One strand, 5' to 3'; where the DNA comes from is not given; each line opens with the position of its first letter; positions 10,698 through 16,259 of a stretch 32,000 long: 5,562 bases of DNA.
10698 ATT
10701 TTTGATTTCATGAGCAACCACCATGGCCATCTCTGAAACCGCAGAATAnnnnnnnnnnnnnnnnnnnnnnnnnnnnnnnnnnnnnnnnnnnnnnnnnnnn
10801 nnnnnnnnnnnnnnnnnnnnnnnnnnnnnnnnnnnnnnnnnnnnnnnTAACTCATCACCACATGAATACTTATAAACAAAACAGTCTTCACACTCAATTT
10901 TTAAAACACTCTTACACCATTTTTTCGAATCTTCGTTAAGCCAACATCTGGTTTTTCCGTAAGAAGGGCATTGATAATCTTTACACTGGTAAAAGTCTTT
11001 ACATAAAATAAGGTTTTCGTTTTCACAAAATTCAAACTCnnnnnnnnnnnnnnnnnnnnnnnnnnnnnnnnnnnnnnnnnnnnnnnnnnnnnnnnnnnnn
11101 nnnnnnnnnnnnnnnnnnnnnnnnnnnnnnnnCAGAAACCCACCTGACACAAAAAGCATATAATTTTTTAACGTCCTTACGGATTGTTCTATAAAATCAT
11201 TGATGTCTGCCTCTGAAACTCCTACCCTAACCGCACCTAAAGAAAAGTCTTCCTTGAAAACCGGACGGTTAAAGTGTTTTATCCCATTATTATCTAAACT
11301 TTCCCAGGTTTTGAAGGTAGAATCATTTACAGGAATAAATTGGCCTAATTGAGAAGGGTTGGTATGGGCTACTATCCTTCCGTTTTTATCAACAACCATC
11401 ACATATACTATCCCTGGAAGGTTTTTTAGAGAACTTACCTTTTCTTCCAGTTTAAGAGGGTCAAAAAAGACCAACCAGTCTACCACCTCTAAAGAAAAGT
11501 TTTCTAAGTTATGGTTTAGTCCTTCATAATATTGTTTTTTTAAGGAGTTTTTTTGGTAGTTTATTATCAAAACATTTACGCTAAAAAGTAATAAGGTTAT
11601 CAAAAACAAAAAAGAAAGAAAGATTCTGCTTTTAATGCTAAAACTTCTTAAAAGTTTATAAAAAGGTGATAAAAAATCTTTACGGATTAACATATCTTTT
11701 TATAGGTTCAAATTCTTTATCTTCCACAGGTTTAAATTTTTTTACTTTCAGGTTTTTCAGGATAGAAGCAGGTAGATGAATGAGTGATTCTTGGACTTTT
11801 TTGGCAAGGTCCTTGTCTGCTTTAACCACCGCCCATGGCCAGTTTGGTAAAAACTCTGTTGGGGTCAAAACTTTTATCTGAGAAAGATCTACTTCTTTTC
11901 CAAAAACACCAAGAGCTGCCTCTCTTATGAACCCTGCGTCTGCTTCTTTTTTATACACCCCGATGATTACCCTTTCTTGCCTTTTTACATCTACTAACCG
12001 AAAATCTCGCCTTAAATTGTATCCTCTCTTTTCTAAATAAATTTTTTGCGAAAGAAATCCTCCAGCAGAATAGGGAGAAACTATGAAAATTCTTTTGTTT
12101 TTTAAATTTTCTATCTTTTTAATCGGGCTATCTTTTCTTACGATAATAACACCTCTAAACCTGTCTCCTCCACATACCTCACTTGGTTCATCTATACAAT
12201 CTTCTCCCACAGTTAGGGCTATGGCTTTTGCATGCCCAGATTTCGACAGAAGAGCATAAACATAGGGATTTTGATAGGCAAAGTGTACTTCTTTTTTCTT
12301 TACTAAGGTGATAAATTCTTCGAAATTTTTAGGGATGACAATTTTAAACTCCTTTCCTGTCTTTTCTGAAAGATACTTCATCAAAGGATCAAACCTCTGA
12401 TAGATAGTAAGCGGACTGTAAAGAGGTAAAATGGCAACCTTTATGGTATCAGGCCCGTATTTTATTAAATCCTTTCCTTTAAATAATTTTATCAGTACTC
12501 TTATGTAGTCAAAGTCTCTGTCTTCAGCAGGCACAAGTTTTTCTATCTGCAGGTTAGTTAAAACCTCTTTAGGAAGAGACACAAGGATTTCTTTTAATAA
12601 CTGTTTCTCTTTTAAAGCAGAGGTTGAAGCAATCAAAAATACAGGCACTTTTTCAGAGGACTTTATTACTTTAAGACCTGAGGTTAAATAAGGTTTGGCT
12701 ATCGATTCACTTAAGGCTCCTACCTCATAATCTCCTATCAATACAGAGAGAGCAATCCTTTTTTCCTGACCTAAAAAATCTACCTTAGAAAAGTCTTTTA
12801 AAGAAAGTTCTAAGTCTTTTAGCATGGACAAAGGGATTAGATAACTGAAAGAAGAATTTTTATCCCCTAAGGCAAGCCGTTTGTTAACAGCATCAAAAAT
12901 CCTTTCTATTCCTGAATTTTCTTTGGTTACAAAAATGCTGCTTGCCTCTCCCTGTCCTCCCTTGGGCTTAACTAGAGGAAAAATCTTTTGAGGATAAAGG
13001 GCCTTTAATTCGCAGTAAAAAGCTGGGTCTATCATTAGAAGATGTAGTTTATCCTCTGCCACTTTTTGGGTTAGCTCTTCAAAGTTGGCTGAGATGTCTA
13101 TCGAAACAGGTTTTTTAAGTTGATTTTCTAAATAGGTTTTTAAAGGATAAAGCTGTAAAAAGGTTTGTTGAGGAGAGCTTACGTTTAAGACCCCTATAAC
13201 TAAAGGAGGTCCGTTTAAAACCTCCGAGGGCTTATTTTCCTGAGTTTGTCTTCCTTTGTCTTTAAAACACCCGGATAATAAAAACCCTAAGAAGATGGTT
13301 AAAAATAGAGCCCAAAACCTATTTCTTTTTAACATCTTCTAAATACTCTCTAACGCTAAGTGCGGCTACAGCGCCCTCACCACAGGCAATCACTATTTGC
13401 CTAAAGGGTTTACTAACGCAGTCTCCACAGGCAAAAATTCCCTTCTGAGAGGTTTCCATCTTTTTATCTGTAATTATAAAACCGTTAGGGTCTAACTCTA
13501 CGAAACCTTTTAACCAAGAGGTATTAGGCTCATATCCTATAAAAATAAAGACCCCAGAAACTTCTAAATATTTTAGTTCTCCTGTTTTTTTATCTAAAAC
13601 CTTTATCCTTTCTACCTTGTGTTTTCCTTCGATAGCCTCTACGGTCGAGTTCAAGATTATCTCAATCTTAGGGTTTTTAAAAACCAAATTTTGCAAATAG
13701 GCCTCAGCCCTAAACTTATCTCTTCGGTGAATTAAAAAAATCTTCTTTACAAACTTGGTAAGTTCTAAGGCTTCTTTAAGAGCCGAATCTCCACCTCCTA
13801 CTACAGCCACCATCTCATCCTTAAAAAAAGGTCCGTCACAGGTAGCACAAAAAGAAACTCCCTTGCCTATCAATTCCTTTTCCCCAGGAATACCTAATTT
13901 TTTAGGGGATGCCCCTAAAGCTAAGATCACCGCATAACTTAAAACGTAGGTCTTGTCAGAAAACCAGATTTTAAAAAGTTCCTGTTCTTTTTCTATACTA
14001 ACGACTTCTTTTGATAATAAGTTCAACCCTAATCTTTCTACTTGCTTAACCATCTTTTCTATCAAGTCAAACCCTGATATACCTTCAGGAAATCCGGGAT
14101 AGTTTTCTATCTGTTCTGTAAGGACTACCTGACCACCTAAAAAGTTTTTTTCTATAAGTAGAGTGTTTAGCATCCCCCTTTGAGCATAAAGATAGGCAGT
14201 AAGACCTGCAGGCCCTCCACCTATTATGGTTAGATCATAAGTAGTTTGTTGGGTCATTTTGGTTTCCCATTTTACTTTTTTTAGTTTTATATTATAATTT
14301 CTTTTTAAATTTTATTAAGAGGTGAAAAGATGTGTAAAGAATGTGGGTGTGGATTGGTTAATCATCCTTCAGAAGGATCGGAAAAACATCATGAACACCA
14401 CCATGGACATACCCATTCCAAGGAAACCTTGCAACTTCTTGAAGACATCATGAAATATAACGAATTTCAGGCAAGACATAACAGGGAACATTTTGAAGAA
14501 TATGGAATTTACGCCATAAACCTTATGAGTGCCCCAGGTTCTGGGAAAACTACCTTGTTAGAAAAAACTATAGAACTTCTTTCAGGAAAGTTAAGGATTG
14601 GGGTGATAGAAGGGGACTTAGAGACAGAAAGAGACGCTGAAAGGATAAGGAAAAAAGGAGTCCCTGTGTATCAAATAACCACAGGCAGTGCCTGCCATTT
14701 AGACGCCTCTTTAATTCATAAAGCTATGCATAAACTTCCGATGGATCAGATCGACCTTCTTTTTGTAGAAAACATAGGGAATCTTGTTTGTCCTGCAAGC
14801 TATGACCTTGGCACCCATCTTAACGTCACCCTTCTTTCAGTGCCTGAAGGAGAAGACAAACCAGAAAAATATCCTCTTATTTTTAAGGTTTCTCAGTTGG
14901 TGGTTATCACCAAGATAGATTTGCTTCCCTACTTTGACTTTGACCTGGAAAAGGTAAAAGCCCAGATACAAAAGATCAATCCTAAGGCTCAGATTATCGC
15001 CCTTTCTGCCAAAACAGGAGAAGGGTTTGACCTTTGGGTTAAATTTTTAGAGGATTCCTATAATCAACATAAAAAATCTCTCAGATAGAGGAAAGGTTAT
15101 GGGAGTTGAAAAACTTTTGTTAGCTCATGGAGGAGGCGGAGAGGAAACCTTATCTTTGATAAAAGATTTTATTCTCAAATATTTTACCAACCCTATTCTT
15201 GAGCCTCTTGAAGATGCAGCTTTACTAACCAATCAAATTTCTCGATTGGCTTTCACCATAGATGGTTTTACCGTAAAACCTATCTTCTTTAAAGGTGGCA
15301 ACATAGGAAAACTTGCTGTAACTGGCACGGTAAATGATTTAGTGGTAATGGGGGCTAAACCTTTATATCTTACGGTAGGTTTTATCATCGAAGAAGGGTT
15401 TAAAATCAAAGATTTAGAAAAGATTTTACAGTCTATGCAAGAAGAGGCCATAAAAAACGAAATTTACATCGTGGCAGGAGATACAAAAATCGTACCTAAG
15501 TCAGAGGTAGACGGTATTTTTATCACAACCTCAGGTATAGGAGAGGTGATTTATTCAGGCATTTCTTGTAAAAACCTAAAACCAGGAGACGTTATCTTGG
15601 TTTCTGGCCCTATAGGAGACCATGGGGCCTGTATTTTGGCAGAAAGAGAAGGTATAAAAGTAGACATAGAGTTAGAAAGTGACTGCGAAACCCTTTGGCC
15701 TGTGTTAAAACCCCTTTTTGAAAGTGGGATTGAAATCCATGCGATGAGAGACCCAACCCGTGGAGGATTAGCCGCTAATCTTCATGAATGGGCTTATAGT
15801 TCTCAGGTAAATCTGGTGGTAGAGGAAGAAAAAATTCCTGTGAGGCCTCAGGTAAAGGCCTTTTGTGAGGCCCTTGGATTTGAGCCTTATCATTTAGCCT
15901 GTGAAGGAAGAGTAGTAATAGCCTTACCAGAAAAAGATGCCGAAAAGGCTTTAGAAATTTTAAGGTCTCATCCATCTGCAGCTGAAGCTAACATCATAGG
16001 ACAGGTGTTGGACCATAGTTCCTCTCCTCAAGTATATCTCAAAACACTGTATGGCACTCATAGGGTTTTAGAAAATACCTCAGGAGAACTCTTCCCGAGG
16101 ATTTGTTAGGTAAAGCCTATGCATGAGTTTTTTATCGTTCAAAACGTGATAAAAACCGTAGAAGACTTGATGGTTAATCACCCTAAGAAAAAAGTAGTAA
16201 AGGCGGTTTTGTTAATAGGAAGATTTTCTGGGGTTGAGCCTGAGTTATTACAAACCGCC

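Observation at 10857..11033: About 55-residue, 9-cysteine module inserted into the connector of the kinase HAMP domain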

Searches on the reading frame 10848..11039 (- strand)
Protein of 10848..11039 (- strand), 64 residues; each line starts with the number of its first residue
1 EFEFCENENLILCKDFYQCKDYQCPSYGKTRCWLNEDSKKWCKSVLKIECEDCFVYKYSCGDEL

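Call 4: search_protein_families(library=ncbifam, proteins=[window:10860-11027:-], max_evalue=1)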
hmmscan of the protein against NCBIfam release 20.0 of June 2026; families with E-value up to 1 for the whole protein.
seq(56 aa): 0 families

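Call 6: search_protein_families(library=pfam, proteins=[window:10848-11039:-], max_evalue=10)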
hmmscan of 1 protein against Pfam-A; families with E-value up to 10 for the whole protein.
seq(64 aa): 0 families

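Call 10: search_solved_structures(query=window:10848-11039:-, max_evalue=10, show_alignments=3)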
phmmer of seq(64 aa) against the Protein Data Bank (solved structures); distinct sequences matched with E-value up to 10: 0.

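Call 23: find_homologous_proteins(query=A1, max_evalue=0.001)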
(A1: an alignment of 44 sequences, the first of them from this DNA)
Query A1 (44 sequences) (58 aa, profile of the alignment): 42 proteins with E <= 0.001 among 49 candidates.
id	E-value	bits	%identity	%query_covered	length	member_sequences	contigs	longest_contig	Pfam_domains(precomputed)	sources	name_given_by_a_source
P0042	1.8e-20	90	26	97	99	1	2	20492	-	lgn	-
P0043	3.5e-20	89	-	-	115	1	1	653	-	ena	-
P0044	1.5e-10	58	38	28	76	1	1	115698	-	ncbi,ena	-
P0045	1.9e-10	58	29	29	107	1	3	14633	-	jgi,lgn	jgi:hypothetical protein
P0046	8.4e-9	53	-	-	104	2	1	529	-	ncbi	-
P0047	1.0e-8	52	-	-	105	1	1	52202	-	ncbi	-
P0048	4.0e-8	51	-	-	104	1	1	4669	-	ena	-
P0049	7.7e-8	50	-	-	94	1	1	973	-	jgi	-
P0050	8.6e-8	50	27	57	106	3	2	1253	-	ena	-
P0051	1.2e-7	49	-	-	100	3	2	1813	-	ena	-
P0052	1.3e-7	49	-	-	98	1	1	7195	-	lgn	-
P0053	1.6e-7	49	-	-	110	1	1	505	-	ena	-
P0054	1.6e-7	49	-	-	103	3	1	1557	-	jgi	-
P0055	2.3e-7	48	-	-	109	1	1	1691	-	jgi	-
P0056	2.6e-7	48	-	-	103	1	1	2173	-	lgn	-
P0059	5.5e-7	47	-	-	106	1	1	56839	-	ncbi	-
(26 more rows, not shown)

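Call 24: search_solved_structures(query=A1, max_evalue=10, show_alignments=3)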
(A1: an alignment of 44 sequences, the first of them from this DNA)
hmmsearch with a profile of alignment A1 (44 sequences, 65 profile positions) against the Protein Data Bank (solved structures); distinct sequences matched with E-value up to 10: 0.
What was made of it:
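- On Classical Fe-S or Zn sensor domains (ferredoxin-type Fer4, zinc ribbons, CZB): No PDB sequence hit for the single sequence or the profile (calls 10, 24).
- Tried and rejected: No hits (calls 4, 6, 10, 24).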

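Call 26: search_protein_families(library=ncbifam, proteins=[P0046, P0059, P0042, P0045], max_evalue=10)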
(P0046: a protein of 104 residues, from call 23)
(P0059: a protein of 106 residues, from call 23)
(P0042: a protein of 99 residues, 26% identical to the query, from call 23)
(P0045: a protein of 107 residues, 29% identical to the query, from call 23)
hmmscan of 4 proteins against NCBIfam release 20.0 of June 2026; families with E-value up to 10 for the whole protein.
P0046 (104 aa): 2 families
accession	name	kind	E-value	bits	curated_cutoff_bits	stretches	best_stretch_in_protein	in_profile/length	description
NF045718.1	two_CW_domain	domain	1.6e-20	73.2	35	1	7-73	2-78/80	two-CW domain-containing protein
NF012185.0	tet_MFS_L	exception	0.15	10.9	925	1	35-79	251-297/457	tetracycline efflux MFS transporter Tet(L)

P0059 (106 aa): 1 family
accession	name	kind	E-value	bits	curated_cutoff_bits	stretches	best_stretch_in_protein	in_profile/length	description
NF045718.1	two_CW_domain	domain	1.1e-32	112.2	35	1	4-82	1-79/80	two-CW domain-containing protein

P0042 (99 aa): 1 family
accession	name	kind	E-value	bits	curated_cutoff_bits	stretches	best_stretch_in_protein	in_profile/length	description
NF045718.1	two_CW_domain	domain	2.9e-09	37.2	35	1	21-75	2-77/80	two-CW domain-containing protein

P0045 (107 aa): 1 family
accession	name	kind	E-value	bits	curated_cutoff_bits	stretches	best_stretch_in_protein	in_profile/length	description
NF045718.1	two_CW_domain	domain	4.7e-21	75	35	1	4-69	2-78/80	two-CW domain-containing protein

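Call 27: search_protein_families(library=pfam, proteins=[P0046, P0059, P0042, P0045], max_evalue=10)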
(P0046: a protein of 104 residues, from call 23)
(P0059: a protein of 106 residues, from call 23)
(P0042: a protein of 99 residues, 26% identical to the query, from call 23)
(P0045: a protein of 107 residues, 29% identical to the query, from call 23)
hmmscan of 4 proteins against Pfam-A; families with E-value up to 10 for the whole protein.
P0046 (104 aa): 1 family
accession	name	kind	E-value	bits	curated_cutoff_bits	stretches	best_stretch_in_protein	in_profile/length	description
PF21595.3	CCL2-like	-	0.069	13.7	27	1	68-93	2-27/127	CCL2 lectin-like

P0059 (106 aa): 0 families

P0042 (99 aa): 0 families

P0045 (107 aa): 0 families
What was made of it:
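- On Classical Fe-S or Zn sensor domains (ferredoxin-type Fer4, zinc ribbons, CZB): No Pfam hit at E<=10 (calls 6, 27).
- Closest known: CZB, the chemoreceptor zinc-binding domain. Different: There is no Pfam match here (calls 6, 27), and the fold and the position are both different.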

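Call 46: find_encoding_contigs(protein=P0059, flank=6000, max_places=3)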
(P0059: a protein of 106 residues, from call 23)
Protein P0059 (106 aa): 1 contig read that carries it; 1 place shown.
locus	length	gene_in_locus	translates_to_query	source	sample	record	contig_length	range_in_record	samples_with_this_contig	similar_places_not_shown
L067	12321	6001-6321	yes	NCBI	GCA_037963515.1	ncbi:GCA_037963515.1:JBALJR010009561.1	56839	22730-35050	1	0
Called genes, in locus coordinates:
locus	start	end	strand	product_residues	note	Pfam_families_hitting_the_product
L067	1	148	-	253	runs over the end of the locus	PF20772:TACO1_YebC_N, PF01709:Transcrip_reg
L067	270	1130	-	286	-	PF08501:Shikimate_dh_N, PF01488:Shikimate_DH (weak), PF18317:SDH_C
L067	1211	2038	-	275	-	PF00106:adh_short, PF01370:Epimerase, PF08659:KR, PF23441:SDR (weak), PF13561:adh_short_C2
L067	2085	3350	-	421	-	PF00155:Aminotran_1_2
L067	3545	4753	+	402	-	PF00202:Aminotran_3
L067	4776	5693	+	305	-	PF02729:OTCace_N, PF00185:OTCace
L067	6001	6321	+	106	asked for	-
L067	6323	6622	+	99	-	-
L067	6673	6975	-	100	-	-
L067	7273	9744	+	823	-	PF00343:Phosphorylase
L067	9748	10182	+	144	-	PF05014:Nuc_deoxyrib_tr, PF15891:Nuc_deoxyri_tr2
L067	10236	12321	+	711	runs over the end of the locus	PF01301:Glyco_hydro_35, PF02449:Glyco_hydro_42, PF22369:GLMA_2nd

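Call 47: find_encoding_contigs(protein=P0047, flank=6000, max_places=3)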
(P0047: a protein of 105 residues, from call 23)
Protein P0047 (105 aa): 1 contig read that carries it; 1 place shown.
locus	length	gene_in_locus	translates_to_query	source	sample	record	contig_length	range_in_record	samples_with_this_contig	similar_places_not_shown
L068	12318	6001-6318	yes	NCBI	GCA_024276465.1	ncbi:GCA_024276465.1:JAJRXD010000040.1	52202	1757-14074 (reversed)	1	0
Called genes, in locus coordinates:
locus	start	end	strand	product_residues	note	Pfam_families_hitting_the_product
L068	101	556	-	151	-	-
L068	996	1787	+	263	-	-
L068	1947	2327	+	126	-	PF01022:HTH_5, PF01047:MarR (weak), PF12802:MarR_2, PF12840:HTH_20, PF13412:HTH_24, PF25212:HVO_A0114 (weak), PF01978:TrmB (weak), PF09339:HTH_IclR (weak), +1 more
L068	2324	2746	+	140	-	-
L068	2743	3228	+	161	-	-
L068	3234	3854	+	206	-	PF01209:Ubie_methyltran, PF02353:CMAS, PF05175:MTS (weak), PF13489:Methyltransf_23, PF13847:Methyltransf_31, PF08241:Methyltransf_11, PF08242:Methyltransf_12, PF13649:Methyltransf_25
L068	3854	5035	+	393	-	PF03599:CdhD, PF12837:Fer4_6 (faint), PF13237:Fer4_10, PF14697:Fer4_21 (weak), PF25160:LdpA_Fe-S-bd (faint), PF12838:Fer4_7, PF13187:Fer4_9 (weak), PF00037:Fer4 (weak), +1 more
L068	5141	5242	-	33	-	-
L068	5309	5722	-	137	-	PF12840:HTH_20, PF01022:HTH_5, PF01047:MarR (weak), PF08279:HTH_11 (weak), PF12802:MarR_2 (weak), PF13412:HTH_24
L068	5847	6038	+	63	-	-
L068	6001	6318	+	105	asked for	-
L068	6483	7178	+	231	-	PF00343:Phosphorylase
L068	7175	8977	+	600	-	PF00343:Phosphorylase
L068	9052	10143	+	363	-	PF08450:SGL (faint), PF03022:MRJP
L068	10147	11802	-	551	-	PF07992:Pyr_redox_2, PF13738:Pyr_redox_3 (weak), PF00070:Pyr_redox, PF02852:Pyr_redox_dim, PF00581:Rhodanese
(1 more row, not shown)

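Call 51: predict_structure(alignment_id=A1)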
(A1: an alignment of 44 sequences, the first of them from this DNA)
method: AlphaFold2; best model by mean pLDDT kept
length: 58 residues; sequences in the alignment: 44
mean_pLDDT: 79.8   pTM: 0.61
mean pLDDT of the five models: 79.8, 78.7, 76.2, 75.7, 70.6
residues with pLDDT >= 90: 0; 70-90: 48; 50-70: 10; < 50: 0
segments of 3 or more residues with pLDDT < 50: none
pLDDT, mean of each block of 10 residues (from residue 1): 80 88 84 76 69 82
secondary structure, 60 per line:
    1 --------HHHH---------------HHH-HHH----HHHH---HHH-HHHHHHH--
elements in order: H9-12 H39-42 H50-56

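Call 52: search_protein_families(library=ncbifam, alignment_id=A1, max_evalue=0.01)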
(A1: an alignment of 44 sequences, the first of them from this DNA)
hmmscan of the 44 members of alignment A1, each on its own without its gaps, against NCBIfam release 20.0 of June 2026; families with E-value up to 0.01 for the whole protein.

A. member 1, seq(58 aa): 0 families

B. families by the number of members that match (of 44 scanned): 2 families
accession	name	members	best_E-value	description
NF045718.1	two_CW_domain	39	2.3e-14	two-CW domain-containing protein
NF051845.1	EtFlavAlphaProt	1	0.0078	electron transfer flavoprotein subunit alpha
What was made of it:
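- Closest known: NCBIfam NF045718 'two-CW domain-containing protein', a domain model of 80 positions. Same: 39 of 44 HAMP-embedded modules match the model at E<=0.01, and stand-alone proteins score 73-112 bits (calls 26, 52).
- Closest known: NCBIfam NF045718 'two-CW domain-containing protein', a domain model of 80 positions. Different: The window's copy does not match the model at all (calls 4, 52).
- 39 of 44 modules hit NF045718 (call 52).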

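Call 55: fold_search(model_id=the predicted structure, library=pdb)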
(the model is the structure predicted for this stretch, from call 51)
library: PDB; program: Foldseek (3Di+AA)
matches with E <= 10: 0; with E <= 0.001: 0
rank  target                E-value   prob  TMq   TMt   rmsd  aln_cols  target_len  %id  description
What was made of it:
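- On Classical Fe-S or Zn sensor domains (ferredoxin-type Fer4, zinc ribbons, CZB): No Foldseek PDB hit for the module model (call 55).
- Neither Pfam nor PDB offers a characterised relative (calls 6, 10, 24, 27, 55).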

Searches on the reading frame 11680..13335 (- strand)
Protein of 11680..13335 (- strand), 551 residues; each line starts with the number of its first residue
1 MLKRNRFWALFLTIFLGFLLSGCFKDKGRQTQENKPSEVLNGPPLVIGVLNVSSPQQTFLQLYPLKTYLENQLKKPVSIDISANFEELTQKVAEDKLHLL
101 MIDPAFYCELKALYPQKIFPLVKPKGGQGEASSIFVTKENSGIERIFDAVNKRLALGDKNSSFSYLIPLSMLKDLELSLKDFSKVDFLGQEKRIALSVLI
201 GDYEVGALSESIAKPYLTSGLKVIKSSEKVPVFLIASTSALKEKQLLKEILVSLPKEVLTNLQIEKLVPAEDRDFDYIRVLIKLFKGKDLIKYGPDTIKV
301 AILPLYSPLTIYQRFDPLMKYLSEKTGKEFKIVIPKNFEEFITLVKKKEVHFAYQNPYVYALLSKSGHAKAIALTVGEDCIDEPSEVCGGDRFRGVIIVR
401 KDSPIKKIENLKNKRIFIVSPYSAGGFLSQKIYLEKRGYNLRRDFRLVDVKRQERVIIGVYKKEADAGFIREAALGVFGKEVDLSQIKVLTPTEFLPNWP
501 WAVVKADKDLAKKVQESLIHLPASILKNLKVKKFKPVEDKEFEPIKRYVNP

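Call 3: search_protein_families(library=pfam, proteins=[window:11680-13335:-], max_evalue=0.01)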
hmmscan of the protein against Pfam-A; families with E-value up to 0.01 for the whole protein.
window:11680-13335:- (551 aa): 3 families
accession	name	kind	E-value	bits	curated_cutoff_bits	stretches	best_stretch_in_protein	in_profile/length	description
PF12974.12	Phosphonate-bd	-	2.4e-88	296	27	2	301-541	2-241/242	ABC transporter, phosphonate, periplasmic substrate-binding protein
PF09084.16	NMT1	-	0.0011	19.3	20.5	0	396-470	76-147/216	NMT1/THI5 like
PF16868.10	NMT1_3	-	0.0055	16.8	27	0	135-194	95-153/289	NMT1-like family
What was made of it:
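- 11680..13335 (-): Upstream gene that overlaps the kinase start. It encodes a secreted protein with two PhnD-like (Phosphonate-bd) solute-binding domains and is a likely periplasmic co-sensor. Pfam PF12974, 296 bits over 2 stretches (call 3).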

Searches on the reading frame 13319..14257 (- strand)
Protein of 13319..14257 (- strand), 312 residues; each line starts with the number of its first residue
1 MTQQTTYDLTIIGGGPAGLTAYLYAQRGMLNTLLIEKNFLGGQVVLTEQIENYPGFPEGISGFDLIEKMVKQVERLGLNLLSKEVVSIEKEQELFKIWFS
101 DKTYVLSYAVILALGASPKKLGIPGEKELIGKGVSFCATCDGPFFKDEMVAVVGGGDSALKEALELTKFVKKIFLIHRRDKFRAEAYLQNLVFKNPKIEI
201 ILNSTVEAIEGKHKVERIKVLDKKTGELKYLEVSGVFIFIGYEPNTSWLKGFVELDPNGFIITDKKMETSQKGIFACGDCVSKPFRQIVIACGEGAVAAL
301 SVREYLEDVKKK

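Call 3: search_protein_families(library=pfam, proteins=[window:13319-14257:-], max_evalue=0.01)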
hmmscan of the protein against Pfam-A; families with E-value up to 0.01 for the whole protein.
window:13319-14257:- (312 aa): 11 families
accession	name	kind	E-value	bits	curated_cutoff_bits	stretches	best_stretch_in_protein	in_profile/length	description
PF07992.20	Pyr_redox_2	-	5.6e-54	184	26.1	1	7-295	1-291/291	Pyridine nucleotide-disulphide oxidoreductase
PF13738.12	Pyr_redox_3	-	1.1e-24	87.7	30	1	82-278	101-305/305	Pyridine nucleotide-disulphide oxidoreductase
PF00070.33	Pyr_redox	-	1.7e-14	54.5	22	1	150-220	2-79/82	Pyridine nucleotide-disulphide oxidoreductase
PF03486.20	HI0933_like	-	3.2e-07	30.5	50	0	8-38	2-32/244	HI0933-like protein Rossmann domain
PF01266.30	DAO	-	1.9e-06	28.1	27.9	1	8-42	1-37/353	FAD dependent oxidoreductase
PF12831.13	FAD_oxidored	-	2.4e-06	27.6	27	1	8-45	1-39/416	FAD dependent oxidoreductase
PF00890.30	FAD_binding_2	-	0.00012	21.9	20.4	1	8-43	1-37/414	FAD binding domain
PF13450.12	NAD_binding_8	-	0.00034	21.3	21.9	1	11-44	1-35/68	NAD(P)-binding Rossmann-like domain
PF01134.28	GIDA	-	0.00059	19.4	22.1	0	8-38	1-31/391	Glucose inhibited division protein A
PF01946.23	Thi4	-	0.00073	19.3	26.2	0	5-39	16-51/235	Thi4 family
PF13454.12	NAD_binding_9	-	0.0016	18.9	21.8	0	66-116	103-154/155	FAD-NAD(P)-binding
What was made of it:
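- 13319..14257 (-): Thioredoxin-reductase-like flavoprotein with a CATC motif. It is the first gene of the overlapping four-gene string. Pfam Pyr_redox_2 (call 3).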

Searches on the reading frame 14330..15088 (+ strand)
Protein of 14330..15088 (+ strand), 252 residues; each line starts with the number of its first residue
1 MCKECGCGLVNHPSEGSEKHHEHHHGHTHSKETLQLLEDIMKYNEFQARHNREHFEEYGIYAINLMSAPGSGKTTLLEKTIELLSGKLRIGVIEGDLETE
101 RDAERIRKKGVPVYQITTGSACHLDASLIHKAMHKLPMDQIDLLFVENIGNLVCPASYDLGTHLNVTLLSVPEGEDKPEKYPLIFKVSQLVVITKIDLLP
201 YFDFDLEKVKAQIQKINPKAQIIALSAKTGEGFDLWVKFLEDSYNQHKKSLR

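Call 9: search_protein_families(library=pfam, proteins=[window:14330-15088:+], max_evalue=0.00001)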
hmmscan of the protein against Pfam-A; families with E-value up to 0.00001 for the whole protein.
window:14330-15088:+ (252 aa): 1 family
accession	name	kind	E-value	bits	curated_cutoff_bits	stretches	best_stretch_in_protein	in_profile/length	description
PF02492.25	cobW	-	5.9e-25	88.3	20.7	1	64-223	4-179/180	CobW/HypB/UreG, nucleotide-binding domain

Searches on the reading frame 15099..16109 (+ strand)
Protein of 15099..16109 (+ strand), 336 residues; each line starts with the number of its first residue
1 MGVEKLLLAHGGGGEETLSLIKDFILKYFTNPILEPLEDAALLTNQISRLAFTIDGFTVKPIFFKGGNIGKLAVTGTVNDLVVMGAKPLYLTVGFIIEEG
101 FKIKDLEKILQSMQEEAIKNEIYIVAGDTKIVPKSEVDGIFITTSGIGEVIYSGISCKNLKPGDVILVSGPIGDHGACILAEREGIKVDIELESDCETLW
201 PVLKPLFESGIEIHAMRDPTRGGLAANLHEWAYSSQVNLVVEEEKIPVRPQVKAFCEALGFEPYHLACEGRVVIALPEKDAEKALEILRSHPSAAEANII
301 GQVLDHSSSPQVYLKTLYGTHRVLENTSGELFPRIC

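Call 9: search_protein_families(library=pfam, proteins=[window:15099-16109:+], max_evalue=0.00001)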
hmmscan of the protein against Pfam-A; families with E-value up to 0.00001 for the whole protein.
window:15099-16109:+ (336 aa): 2 families
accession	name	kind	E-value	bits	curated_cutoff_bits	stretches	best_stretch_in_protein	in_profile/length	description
PF02769.27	AIRS_C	-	7e-30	104.7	23.1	1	161-306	1-148/156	AIR synthase related protein, C-terminal domain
PF00586.29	AIRS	-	2.7e-21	76.5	24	1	38-150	2-112/112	AIR synthase related protein, N-terminal domain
